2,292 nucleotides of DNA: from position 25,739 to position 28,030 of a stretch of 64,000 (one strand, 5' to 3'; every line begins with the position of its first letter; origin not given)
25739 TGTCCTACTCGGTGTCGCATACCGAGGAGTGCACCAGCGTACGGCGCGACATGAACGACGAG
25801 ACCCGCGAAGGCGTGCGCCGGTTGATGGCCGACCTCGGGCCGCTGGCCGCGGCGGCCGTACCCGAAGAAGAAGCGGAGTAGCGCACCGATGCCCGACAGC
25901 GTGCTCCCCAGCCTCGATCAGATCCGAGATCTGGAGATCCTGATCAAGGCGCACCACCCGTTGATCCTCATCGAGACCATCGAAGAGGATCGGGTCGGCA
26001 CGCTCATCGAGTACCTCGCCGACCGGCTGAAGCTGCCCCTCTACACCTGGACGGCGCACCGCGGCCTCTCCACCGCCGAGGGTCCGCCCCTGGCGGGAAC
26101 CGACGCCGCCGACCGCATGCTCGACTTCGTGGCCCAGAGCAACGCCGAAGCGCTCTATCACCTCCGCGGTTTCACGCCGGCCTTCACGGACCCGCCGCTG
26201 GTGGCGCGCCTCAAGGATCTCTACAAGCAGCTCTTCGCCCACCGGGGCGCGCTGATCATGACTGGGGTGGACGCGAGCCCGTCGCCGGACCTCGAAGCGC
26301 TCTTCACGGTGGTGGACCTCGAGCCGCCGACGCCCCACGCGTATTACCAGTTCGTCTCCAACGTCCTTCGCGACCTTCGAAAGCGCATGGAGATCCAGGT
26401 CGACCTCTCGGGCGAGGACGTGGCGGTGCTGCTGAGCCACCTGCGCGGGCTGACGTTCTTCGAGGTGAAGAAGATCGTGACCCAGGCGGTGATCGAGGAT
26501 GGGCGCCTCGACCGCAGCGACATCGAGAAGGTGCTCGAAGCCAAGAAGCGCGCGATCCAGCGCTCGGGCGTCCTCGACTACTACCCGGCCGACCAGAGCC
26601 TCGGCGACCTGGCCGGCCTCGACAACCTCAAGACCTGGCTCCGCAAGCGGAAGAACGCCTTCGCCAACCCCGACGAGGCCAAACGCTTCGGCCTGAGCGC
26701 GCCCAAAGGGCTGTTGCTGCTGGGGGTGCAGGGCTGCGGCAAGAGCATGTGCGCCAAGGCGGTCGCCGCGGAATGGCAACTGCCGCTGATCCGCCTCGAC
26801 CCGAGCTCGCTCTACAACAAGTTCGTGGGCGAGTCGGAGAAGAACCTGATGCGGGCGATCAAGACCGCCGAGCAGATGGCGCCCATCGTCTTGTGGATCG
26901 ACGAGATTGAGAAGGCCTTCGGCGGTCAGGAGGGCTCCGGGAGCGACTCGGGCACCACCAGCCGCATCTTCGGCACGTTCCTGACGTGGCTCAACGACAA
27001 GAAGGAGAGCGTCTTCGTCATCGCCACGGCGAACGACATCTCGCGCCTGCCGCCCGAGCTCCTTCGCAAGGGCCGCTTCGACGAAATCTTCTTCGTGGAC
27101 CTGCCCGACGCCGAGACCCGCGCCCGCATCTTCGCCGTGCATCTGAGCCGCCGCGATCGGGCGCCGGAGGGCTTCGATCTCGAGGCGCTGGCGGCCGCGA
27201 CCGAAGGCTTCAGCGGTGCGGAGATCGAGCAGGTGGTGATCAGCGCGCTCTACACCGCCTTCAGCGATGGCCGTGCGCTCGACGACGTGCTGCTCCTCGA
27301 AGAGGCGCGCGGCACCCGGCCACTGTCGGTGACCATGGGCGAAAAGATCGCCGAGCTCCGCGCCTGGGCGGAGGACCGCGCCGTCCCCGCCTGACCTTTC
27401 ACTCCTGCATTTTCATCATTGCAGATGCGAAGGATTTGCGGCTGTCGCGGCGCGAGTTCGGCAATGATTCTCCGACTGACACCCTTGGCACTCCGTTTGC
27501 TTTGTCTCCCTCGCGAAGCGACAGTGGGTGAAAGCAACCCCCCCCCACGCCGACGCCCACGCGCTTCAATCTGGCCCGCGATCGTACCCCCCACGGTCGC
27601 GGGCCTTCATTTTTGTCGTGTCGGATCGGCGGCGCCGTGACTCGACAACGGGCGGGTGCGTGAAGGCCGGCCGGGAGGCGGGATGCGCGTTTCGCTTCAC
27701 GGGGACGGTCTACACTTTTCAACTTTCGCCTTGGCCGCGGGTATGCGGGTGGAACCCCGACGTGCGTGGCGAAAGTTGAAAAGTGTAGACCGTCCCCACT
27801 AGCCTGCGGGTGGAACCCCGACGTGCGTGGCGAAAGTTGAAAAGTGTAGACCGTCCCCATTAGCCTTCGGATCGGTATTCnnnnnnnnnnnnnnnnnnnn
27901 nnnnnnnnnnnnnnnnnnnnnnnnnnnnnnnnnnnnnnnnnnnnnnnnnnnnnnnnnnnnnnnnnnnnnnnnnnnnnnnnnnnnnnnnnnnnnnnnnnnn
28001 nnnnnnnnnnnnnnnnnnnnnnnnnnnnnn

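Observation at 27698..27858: REP-like locus B: forward copy plus two reverse copies forming long hairpins, with a 53-nt tandemly duplicated unit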

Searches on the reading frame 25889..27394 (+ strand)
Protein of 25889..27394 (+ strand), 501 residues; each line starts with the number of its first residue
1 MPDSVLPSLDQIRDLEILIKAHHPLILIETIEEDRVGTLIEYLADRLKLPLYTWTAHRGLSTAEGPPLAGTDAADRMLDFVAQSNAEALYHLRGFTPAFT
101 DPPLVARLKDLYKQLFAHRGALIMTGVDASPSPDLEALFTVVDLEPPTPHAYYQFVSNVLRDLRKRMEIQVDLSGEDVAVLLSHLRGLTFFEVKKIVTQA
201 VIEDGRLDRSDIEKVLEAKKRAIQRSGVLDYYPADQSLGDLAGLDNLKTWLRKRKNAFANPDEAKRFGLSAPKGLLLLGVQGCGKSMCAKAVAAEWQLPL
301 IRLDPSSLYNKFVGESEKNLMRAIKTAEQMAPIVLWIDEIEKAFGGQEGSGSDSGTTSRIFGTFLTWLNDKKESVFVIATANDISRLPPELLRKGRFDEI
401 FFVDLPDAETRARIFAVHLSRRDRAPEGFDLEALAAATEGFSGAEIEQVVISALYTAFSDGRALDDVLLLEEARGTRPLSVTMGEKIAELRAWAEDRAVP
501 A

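Call 14: find_encoding_contigs(protein=window:25889-27394:+, flank=10000, max_places=6)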
Protein window:25889-27394:+ (501 aa): no gene with exactly this product is on record in the collection.

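Call 17: search_protein_families(library=pfam, proteins=[window:25889-27394:+])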
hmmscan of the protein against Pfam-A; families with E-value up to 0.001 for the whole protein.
window:25889-27394:+ (501 aa): 3 families
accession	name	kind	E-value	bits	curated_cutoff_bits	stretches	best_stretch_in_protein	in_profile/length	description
PF00004.35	AAA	-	2.4e-32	112.6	21.2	1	275-404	1-130/131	ATPase family associated with various cellular activities (AAA)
PF17862.7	AAA_lid_3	-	5.9e-10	39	27.2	1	429-463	2-36/45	AAA+ lid domain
PF13191.12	AAA_16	-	0.00067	20.6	32.6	0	271-378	23-138/167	AAA ATPase domain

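Call 18: find_related_loci(query=window:25889-27394:+, collection=genome_contigs, flank=10000)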
Query window:25889-27394:+ (501 aa) in genome_contigs; peptide patterns used: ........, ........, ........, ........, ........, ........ (x = any residue, [..] = any of these).
600 stretches matched a pattern (row limit reached: there are more); 561 encode a relative of the query (tblastn E <= 1e-3); the best 80 are kept; 80 distinct loci.
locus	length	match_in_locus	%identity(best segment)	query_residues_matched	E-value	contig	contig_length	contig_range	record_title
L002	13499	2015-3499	59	4-499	0e+0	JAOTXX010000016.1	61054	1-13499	MAG: Myxococcales bacterium isolate 21_Jan_SF_Bin28 21_Jan_SF_Bin28_scaffold_209_c1, whole genome shotgun sequence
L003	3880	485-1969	58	4-499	0e+0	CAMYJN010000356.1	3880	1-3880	MAG: uncultured Polyangiaceae bacterium isolate FCS_Myxococcota_05 genome assembly, contig: NODE_10498_length_3880_cov_3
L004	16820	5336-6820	58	4-499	0e+0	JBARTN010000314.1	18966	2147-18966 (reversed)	MAG: Polyangiales bacterium isolate MFD12925_ilm_asm_bin34 k127_350737, whole genome shotgun sequence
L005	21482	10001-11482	59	5-499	0e+0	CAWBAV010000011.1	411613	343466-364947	MAG: uncultured delta proteobacterium isolate MFD09779.bin.1.20 genome assembly, contig: contig_28190, whole genome shot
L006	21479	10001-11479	55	9-501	7e-180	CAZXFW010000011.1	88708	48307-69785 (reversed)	MAG TPA_asm: uncultured Polyangiales bacterium isolate binchicken_co245_13 genome assembly, contig: NODE_137_length_8870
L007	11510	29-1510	56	8-501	3e-179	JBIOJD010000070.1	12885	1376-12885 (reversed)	MAG: Polyangiales bacterium isolate GcL4-4 k141_745991_length_12885_cov_31.2696, whole genome shotgun sequence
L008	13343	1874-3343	56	12-501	9e-176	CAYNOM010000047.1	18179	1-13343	MAG TPA_asm: uncultured Polyangiales bacterium isolate SRP319275_co6_81 genome assembly, contig: NODE_1173_length_18179_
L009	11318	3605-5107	55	5-501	2e-175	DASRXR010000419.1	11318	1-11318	MAG TPA_asm: Polyangiales bacterium isolate SMAG_U12567 k141_244083, whole genome shotgun sequence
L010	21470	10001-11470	56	10-501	3e-171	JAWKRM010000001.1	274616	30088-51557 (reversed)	MAG: Polyangiales bacterium isolate ABC2.82 ABC2.82.fa-1, whole genome shotgun sequence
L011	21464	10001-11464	51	10-497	1e-161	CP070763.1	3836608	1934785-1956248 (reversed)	MAG: Candidatus Latescibacterota bacterium isolate bin260 chromosome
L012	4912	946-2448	50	1-501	2e-164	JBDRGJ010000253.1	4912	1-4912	MAG: bacterium isolate MEGAHIT-group-1.427 k141_13799426, whole genome shotgun sequence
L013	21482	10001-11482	51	10-501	8e-161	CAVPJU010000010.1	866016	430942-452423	MAG: uncultured bacterium isolate MFD10007.bin.1.169 genome assembly, contig: contig_9503, whole genome shotgun sequence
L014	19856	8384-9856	50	10-501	1e-160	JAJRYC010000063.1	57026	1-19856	MAG: Nitrospirae bacterium isolate Dive96_bin3.242 k141_1933578, whole genome shotgun sequence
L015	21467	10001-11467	50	12-501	9e-159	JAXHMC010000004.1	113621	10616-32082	MAG: Trueperaceae bacterium isolate Salar_de_Ascotan_soil_MAG_ASO40 contig_83_polypolish, whole genome shotgun sequence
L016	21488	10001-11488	50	8-501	2e-158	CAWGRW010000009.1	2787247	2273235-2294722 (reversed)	MAG: uncultured bacterium isolate MFD06435.bin.1.47 genome assembly, contig: contig_17617, whole genome shotgun sequence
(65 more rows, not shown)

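Call 25: find_homologous_proteins(query=window:25889-27394:+, max_evalue=1e-100)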
Query window:25889-27394:+ (501 aa): 6326 proteins with E <= 1e-100 among 8000 candidates; the best 120 are listed.
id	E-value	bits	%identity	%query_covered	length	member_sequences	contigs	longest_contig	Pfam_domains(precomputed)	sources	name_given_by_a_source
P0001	0.0e+0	1111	100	100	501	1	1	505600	PF00004.36,PF17862.8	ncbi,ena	-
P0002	0.0e+0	1024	91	100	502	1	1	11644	PF00004.36,PF17862.8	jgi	jgi:SpoVK/Ycf46/Vps4 family AAA+-type ATPase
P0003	9.1e-284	959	87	100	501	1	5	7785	PF00004.36,PF17862.8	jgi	jgi:AAA+ superfamily predicted ATPase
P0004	5.5e-281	950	85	100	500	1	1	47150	PF00004.36,PF17862.8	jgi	-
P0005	1.2e-260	883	80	100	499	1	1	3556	PF00004.36,PF17862.8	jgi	jgi:SpoVK/Ycf46/Vps4 family AAA+-type ATPase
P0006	1.1e-255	867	77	100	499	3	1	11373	PF00004.36,PF17862.8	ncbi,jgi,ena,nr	ncbi:MAG: hypothetical protein DRJ42_18655 [Deltaproteobacteria bacterium]|nr:MAG: hypothetical prot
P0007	1.3e-239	814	74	100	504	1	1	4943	PF00004.36,PF17862.8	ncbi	ncbi:MAG: AAA family ATPase [Myxococcota bacterium]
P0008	2.5e-231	787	70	100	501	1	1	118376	PF00004.36,PF17862.8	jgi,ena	-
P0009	2.1e-221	754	68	99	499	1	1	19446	PF00004.36,PF17862.8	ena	-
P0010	1.2e-218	745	67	100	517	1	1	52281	PF00004.36,PF17862.8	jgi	jgi:hypothetical protein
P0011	2.6e-212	724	65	100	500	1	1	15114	PF00004.36,PF17862.8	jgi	jgi:hypothetical protein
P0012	6.2e-211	719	65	100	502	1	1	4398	PF00004.36,PF17862.8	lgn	-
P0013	9.3e-205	699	67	95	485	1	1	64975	PF00004.36,PF17862.8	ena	-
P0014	2.2e-203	694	63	100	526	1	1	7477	PF00004.36,PF17862.8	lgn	-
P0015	7.0e-201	686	61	100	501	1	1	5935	PF00004.36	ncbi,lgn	-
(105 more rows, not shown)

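Call 27: find_encoding_contigs(protein=P0002, flank=10000, max_places=3)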
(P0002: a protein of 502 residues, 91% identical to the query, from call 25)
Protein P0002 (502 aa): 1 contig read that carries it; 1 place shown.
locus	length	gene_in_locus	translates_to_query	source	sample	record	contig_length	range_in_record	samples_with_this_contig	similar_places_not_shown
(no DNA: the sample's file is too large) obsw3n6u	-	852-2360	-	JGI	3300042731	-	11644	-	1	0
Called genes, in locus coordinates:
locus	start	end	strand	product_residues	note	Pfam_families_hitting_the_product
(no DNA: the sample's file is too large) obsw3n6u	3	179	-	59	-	?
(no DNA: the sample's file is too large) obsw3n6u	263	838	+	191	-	-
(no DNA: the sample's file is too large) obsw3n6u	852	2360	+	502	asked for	PF00004:AAA, PF17862:AAA_lid_3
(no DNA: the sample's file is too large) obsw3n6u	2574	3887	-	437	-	PF13472:Lipase_GDSL_2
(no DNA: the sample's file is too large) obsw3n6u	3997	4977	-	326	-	PF13354:Beta-lactamase2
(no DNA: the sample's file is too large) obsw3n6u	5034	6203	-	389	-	-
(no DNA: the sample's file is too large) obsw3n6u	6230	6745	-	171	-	PF14539:DUF4442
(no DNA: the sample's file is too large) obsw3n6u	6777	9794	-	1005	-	PF07244:POTRA (weak), PF08479:POTRA_2 (faint), PF07244:POTRA, PF01103:Omp85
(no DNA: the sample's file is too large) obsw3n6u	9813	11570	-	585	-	PF27051:TamB_N (faint), PF04357:TamB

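Call 28: find_encoding_contigs(protein=P0003, flank=10000, max_places=5)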
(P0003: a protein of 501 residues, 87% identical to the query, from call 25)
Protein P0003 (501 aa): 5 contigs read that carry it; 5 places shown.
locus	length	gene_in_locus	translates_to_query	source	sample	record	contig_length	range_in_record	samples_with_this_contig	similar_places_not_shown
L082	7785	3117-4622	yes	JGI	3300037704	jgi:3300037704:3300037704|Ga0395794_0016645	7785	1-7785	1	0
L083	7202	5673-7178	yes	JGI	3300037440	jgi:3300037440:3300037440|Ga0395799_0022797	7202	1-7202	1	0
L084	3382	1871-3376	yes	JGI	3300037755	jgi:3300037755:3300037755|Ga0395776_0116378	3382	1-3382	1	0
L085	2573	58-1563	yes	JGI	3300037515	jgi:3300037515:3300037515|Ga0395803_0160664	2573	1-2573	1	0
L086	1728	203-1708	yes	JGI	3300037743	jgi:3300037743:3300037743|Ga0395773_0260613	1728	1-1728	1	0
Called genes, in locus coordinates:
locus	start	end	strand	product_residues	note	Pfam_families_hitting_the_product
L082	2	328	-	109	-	?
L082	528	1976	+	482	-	PF11617:Cu-binding_MopE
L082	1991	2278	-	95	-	PF08899:DUF1844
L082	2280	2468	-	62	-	-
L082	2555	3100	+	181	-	-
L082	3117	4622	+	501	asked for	PF00004:AAA, PF17862:AAA_lid_3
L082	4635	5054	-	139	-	-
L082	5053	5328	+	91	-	-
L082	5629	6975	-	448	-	PF13472:Lipase_GDSL_2, PF00657:Lipase_GDSL (weak)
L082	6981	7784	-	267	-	?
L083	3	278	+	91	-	?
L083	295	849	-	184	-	PF07724:AAA_2, PF07728:AAA_5 (weak), PF10431:ClpB_D2-small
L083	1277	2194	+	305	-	-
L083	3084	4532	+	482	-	PF11617:Cu-binding_MopE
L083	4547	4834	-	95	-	PF08899:DUF1844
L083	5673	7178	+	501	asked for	PF00004:AAA, PF17862:AAA_lid_3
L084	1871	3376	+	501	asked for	PF00004:AAA, PF17862:AAA_lid_3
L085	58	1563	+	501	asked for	PF00004:AAA, PF17862:AAA_lid_3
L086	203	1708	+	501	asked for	PF00004:AAA, PF17862:AAA_lid_3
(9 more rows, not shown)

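Call 29: find_encoding_contigs(protein=P0004, flank=10000, max_places=3)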
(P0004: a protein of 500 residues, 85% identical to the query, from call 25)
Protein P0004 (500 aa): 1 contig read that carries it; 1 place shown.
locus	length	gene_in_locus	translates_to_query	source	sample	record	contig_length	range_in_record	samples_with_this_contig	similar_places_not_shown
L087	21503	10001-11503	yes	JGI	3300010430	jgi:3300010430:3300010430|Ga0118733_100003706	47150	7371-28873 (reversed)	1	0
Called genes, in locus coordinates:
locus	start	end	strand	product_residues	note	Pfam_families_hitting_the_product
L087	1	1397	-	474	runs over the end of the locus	PF01225:Mur_ligase, PF08245:Mur_ligase_M, PF02875:Mur_ligase_C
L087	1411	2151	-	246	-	PF00027:cNMP_binding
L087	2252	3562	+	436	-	-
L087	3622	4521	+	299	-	-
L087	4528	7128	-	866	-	PF02861:Clp_N, PF13191:AAA_16 (weak), PF13401:AAA_22 (faint), PF17871:AAA_lid_9, PF00004:AAA, PF07724:AAA_2, PF07728:AAA_5, PF10431:ClpB_D2-small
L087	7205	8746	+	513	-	PF11617:Cu-binding_MopE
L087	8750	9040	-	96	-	PF08899:DUF1844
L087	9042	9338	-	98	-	-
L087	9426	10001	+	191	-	-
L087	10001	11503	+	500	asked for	PF00004:AAA, PF17862:AAA_lid_3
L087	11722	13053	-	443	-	PF13472:Lipase_GDSL_2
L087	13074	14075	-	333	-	PF13354:Beta-lactamase2 (weak)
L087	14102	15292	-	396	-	PF13415:Beta-prop_FBX42 (weak), PF24681:Kelch_KLHDC2_KLHL20_DRC7, PF24981:Beta-prop_ATRN-LZTR1, PF13415:Beta-prop_FBX42, PF24681:Kelch_KLHDC2_KLHL20_DRC7, PF24981:Beta-prop_ATRN-LZTR1, PF24681:Kelch_KLHDC2_KLHL20_DRC7, PF13415:Beta-prop_FBX42, +4 more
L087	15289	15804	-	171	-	PF14539:DUF4442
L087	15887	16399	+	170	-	-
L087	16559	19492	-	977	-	PF08479:POTRA_2 (faint), PF07244:POTRA, PF01103:Omp85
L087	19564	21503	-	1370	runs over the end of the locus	PF27051:TamB_N (faint), PF04357:TamB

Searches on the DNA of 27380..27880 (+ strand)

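Call 49: search_rna_families(source=window, start=27380, end=27880, threshold=evalue, max_evalue=1, show_alignments=2)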
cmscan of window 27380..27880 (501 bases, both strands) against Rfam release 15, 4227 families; matches with E-value up to 1: 6.
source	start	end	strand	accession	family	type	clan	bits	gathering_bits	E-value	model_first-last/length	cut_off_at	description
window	27709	27789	+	RF04132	mir-4436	Gene; miRNA;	-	37.9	74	1.5e-06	1-85/85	no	mir-4436 microRNA precursor family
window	27709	27789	-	RF04132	mir-4436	Gene; miRNA;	-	37.6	74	1.9e-06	1-85/85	no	mir-4436 microRNA precursor family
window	27694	27803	-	RF04159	MIR1437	Gene; miRNA;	-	35.8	168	0.00018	1-192/192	no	MIR1437 microRNA precursor family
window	27694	27803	+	RF04159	MIR1437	Gene; miRNA;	-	34.3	168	0.00039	1-192/192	no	MIR1437 microRNA precursor family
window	27569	27652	+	RF02833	Scr3202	Gene; sRNA;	-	22.8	52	0.48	1-95/95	no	Streptomyces RNA 3202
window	27474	27611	+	RF02342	ar7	Gene; sRNA;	-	22.7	60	0.019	1-145/145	no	Alphaproteobacterial sRNA ar7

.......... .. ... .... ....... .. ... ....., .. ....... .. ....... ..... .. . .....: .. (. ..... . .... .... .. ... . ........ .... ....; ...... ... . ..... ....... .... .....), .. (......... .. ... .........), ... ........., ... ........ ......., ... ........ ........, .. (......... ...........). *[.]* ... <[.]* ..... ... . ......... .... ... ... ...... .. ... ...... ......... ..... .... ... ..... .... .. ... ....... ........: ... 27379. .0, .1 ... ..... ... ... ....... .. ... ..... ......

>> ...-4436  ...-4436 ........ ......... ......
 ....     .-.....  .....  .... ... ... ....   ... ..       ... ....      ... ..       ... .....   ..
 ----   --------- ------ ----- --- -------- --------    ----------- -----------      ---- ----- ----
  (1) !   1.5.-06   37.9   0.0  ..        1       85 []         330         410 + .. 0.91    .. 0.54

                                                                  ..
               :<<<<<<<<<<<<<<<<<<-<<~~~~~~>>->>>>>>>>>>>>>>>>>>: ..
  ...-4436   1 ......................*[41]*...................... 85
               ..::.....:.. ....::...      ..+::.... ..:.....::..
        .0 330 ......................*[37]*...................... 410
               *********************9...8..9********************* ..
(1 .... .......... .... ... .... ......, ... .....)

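Call 54: search_dna_similar(query=window:27691-27807:+, collection=plasmids, mode=distant, max_evalue=0.01)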
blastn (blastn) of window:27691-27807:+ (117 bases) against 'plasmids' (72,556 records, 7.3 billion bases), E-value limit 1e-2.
No match.
